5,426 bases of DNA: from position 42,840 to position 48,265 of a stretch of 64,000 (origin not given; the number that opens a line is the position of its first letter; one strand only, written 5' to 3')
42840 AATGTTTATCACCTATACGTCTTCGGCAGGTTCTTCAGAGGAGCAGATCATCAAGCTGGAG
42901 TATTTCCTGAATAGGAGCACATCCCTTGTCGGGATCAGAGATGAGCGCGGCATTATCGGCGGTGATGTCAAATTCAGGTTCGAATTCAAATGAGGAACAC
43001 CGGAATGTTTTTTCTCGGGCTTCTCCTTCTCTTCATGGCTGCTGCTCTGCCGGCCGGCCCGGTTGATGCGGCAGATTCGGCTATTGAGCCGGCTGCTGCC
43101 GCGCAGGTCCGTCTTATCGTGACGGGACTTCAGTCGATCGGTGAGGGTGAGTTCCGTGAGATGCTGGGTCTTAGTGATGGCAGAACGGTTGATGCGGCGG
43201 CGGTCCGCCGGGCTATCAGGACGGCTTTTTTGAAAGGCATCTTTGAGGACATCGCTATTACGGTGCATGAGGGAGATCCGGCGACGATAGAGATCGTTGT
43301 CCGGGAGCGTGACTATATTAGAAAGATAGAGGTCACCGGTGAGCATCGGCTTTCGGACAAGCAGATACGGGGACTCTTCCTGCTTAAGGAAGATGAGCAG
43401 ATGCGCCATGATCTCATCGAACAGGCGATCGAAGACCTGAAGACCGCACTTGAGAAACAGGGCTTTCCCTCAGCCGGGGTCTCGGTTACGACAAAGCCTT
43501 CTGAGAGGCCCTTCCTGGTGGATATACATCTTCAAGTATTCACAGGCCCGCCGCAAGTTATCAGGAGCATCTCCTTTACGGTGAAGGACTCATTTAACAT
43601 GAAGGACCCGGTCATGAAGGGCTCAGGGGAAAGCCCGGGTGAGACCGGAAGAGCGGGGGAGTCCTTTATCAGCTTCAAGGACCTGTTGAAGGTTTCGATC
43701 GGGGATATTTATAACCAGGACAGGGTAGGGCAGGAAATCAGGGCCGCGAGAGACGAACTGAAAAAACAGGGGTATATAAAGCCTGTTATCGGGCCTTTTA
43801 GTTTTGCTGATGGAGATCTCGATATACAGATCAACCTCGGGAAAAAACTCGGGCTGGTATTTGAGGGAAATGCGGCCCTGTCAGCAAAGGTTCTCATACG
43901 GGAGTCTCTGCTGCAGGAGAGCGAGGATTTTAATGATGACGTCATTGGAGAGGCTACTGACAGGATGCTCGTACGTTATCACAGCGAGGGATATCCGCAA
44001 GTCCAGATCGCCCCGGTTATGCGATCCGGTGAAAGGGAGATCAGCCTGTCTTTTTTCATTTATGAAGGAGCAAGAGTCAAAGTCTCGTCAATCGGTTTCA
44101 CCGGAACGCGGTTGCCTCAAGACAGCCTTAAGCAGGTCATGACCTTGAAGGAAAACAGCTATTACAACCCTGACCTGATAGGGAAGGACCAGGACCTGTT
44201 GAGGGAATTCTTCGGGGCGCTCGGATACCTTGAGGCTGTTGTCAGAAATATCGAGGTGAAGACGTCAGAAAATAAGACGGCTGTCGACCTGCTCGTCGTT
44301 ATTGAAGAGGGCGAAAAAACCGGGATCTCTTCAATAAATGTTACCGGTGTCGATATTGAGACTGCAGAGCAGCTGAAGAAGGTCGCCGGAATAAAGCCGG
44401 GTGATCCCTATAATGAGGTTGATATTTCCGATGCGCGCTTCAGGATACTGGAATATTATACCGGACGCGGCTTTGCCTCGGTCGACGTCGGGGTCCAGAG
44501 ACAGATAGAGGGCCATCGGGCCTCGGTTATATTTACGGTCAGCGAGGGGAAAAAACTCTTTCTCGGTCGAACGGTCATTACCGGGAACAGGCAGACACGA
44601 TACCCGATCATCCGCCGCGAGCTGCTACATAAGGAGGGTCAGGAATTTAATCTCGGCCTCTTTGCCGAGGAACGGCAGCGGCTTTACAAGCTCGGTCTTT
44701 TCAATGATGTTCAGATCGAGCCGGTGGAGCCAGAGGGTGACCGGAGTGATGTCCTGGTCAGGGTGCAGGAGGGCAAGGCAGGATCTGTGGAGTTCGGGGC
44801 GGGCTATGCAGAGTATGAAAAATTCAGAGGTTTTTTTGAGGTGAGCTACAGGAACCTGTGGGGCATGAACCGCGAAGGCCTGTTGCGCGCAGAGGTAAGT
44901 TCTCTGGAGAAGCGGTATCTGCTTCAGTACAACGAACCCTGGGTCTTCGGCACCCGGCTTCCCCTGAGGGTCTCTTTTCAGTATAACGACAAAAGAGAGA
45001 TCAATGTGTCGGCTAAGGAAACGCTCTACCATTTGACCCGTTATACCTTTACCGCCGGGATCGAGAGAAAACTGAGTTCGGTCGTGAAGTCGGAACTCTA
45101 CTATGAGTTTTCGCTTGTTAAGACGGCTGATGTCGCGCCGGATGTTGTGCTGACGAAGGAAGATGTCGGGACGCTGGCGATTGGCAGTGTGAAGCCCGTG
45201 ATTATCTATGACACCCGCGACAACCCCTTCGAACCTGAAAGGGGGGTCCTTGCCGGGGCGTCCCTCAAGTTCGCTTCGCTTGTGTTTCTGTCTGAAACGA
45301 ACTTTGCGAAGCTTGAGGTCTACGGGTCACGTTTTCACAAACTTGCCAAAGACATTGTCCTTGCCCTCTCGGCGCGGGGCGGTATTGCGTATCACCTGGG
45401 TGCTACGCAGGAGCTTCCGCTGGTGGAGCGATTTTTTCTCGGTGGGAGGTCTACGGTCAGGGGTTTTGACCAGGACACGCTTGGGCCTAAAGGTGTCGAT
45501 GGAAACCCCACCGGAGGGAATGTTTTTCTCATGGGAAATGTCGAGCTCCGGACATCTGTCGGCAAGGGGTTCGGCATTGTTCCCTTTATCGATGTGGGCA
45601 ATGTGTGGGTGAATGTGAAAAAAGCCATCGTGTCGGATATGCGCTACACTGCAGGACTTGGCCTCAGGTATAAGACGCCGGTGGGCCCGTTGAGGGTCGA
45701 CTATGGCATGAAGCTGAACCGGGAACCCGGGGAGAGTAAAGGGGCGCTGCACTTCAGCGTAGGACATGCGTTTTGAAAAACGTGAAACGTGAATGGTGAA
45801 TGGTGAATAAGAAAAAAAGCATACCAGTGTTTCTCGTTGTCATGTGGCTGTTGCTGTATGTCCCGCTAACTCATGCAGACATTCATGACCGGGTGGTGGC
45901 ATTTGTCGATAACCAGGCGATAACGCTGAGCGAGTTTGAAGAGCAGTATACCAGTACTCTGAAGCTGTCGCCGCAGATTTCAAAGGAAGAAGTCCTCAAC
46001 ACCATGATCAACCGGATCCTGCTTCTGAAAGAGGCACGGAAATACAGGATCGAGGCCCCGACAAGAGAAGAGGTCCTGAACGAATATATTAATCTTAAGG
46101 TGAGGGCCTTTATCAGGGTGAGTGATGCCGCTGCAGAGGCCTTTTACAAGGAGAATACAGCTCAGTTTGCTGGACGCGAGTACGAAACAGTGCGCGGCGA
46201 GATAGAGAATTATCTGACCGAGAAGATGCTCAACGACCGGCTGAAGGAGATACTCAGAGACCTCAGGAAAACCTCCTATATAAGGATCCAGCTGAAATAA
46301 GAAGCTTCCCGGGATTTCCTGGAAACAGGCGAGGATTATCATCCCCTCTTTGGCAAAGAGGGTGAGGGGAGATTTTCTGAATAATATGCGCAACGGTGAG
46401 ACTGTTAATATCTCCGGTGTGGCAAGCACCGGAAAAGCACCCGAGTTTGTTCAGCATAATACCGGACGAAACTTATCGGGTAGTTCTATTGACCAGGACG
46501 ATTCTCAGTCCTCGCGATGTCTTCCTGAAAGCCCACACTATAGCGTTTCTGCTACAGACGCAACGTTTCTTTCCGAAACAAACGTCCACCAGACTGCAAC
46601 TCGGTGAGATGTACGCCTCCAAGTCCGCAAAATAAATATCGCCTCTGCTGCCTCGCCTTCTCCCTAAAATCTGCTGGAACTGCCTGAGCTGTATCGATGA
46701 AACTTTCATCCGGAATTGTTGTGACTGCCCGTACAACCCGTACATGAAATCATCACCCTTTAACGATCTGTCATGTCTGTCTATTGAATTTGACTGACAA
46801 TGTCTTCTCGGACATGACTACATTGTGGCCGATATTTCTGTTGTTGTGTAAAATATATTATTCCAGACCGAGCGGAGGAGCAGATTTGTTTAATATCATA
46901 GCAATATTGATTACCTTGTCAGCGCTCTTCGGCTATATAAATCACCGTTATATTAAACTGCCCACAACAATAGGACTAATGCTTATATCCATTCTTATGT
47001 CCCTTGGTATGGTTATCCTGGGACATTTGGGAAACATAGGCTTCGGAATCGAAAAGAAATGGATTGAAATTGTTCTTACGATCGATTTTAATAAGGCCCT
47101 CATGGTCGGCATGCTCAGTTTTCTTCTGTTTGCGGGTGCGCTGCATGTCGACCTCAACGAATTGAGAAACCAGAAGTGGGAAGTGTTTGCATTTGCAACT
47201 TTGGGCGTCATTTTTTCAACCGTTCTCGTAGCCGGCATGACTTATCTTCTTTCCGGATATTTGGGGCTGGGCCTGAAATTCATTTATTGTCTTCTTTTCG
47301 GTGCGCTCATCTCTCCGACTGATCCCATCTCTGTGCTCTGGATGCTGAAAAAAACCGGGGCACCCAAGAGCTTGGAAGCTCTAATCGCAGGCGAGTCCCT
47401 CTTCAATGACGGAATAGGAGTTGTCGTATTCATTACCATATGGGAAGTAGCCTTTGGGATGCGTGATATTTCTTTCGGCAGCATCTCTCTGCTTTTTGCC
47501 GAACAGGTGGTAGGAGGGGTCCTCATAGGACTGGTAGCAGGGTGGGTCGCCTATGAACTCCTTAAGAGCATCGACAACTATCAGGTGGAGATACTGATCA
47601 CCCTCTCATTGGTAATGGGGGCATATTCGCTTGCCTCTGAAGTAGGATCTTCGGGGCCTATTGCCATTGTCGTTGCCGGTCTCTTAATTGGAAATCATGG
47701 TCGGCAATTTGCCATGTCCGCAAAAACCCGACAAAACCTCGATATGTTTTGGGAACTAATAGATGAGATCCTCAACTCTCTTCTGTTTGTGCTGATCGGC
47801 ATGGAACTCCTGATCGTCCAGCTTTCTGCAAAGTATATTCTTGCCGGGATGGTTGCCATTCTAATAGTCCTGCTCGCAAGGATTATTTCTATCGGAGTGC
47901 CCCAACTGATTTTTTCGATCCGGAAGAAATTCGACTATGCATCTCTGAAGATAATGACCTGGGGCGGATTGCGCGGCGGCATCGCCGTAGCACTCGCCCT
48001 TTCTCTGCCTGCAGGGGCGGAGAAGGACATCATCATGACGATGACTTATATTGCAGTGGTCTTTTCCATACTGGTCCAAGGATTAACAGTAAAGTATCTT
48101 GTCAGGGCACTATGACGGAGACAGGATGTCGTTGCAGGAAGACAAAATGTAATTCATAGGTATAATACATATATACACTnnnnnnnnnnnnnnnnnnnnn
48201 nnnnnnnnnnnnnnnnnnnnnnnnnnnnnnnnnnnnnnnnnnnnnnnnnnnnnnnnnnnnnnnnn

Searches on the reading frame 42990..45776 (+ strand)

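Call 94: search_protein_families(library=ncbifam, proteins=[window:42990-45776:+], max_evalue=0.001)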
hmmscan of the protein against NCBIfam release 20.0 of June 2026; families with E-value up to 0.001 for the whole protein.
window:42990-45776:+ (928 aa): 7 families
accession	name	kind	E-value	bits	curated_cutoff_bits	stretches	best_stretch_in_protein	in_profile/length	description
TIGR03303.1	OM_YaeT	equivalog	1.3e-138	463.6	297.15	2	290-928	75-741/741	outer membrane protein assembly factor BamA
NF008287.0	PRK11067.1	subfamily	2.7e-46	158.4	1181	1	392-837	214-673/802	outer membrane protein assembly factor BamA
NF047950.2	ATportTamA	equivalog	2.8e-34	118.6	625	1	408-926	62-567/569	autotransporter assembly complex protein TamA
NF052279.1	lipo_TamL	exception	1.9e-31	109.3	400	1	771-915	560-721/747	translocation and assembly module lipoprotein TamL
NF047779.1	Omp85_fam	subfamily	1.1e-21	77.8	200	1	733-928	226-423/423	Omp85 family outer membrane protein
NF058613.1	OMPAssmBamADein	equivalog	6.1e-20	70.8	1050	1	428-629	315-516/857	outer membrane protein assembly factor BamA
TIGR00992.1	3a0901s03IAP75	subfamily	9e-16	57.3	1163.25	1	482-667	228-436/718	IAP75 family chloroplast envelope protein translocase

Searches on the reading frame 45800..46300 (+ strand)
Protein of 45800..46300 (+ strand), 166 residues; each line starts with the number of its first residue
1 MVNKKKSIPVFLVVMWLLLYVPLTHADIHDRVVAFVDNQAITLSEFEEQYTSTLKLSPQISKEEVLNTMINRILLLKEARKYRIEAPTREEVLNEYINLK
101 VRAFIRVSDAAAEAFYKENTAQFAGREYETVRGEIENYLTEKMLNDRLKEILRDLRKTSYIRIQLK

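Call 23: search_protein_families(library=pfam, proteins=[window:45800-46300:+], max_evalue=0.01)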
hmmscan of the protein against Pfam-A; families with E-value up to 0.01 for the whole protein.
window:45800-46300:+ (166 aa): 2 families
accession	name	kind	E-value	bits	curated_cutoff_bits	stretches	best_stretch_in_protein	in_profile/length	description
PF13624.11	SurA_N_3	-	6.2e-06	26.6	27.2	1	23-93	25-114/162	SurA-like N-terminal domain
PF13623.11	SurA_N_2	-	2.5e-05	24.6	28.5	1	29-108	39-122/145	SurA-like N-terminal domain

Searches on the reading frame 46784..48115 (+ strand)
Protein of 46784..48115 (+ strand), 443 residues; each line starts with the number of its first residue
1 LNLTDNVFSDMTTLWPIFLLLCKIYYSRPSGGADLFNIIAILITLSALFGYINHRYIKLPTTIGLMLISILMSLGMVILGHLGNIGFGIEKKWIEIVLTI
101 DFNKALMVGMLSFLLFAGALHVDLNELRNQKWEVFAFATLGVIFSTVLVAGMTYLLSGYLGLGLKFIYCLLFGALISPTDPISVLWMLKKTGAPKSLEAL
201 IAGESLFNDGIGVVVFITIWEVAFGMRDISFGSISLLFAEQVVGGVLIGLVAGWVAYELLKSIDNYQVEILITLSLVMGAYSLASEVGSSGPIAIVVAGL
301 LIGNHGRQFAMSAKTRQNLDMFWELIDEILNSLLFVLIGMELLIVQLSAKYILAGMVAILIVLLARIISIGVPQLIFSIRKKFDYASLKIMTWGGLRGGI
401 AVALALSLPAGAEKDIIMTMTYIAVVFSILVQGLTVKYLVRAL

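Call 23: search_protein_families(library=pfam, proteins=[window:46784-48115:+], max_evalue=0.01)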
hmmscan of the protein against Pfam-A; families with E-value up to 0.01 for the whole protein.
window:46784-48115:+ (443 aa): 1 family
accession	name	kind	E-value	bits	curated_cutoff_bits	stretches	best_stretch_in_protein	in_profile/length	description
PF00999.27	Na_H_Exchanger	-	2.6e-55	188.3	26.2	1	45-441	2-374/375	Sodium/hydrogen exchanger, transmembrane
